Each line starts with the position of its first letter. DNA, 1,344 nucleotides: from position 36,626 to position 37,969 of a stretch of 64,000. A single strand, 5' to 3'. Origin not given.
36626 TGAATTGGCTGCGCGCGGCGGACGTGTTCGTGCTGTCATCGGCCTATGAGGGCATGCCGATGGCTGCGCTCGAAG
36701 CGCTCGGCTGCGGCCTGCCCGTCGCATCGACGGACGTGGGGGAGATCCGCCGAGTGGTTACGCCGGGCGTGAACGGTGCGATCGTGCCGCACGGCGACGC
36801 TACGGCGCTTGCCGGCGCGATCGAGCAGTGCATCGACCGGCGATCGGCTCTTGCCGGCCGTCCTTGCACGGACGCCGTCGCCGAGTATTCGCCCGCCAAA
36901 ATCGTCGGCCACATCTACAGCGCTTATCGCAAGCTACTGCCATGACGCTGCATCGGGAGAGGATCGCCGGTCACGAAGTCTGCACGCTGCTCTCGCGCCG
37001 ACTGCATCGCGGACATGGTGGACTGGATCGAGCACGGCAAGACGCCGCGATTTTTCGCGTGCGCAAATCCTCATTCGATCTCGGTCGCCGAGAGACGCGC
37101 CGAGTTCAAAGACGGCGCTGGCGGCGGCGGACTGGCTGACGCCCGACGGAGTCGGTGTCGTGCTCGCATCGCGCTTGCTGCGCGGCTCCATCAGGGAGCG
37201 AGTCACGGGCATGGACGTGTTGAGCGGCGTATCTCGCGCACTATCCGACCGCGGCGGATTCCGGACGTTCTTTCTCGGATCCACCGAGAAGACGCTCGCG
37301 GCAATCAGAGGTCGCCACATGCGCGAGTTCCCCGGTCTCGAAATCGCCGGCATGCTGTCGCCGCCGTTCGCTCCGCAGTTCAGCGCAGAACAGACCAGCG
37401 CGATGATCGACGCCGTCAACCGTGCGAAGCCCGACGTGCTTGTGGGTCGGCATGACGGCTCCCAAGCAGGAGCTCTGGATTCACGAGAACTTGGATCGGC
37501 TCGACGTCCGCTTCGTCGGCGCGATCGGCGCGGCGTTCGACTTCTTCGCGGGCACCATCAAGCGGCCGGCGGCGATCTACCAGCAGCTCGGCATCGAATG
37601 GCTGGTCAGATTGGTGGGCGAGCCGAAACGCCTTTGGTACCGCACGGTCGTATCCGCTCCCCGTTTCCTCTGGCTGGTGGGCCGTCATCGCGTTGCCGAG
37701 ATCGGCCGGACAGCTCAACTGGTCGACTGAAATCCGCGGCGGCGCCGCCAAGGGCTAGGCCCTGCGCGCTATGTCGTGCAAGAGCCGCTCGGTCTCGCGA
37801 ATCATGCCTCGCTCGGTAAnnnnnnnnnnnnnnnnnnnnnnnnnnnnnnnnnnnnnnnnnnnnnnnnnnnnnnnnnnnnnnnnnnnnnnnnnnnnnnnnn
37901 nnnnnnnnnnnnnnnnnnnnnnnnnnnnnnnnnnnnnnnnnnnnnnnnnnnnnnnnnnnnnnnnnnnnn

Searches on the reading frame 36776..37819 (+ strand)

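Call 48: search_protein_families(library=pfam, proteins=[window:36776-37819:+], max_evalue=0.0001)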
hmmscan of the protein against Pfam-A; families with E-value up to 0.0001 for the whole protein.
window:36776-37819:+ (347 aa): 1 family
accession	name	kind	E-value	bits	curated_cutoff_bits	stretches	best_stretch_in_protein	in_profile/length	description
PF03808.19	Glyco_tran_WecG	-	1.9e-20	73.8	27.4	1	118-223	1-101/168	Glycosyl transferase WecG/TagA/CpsF family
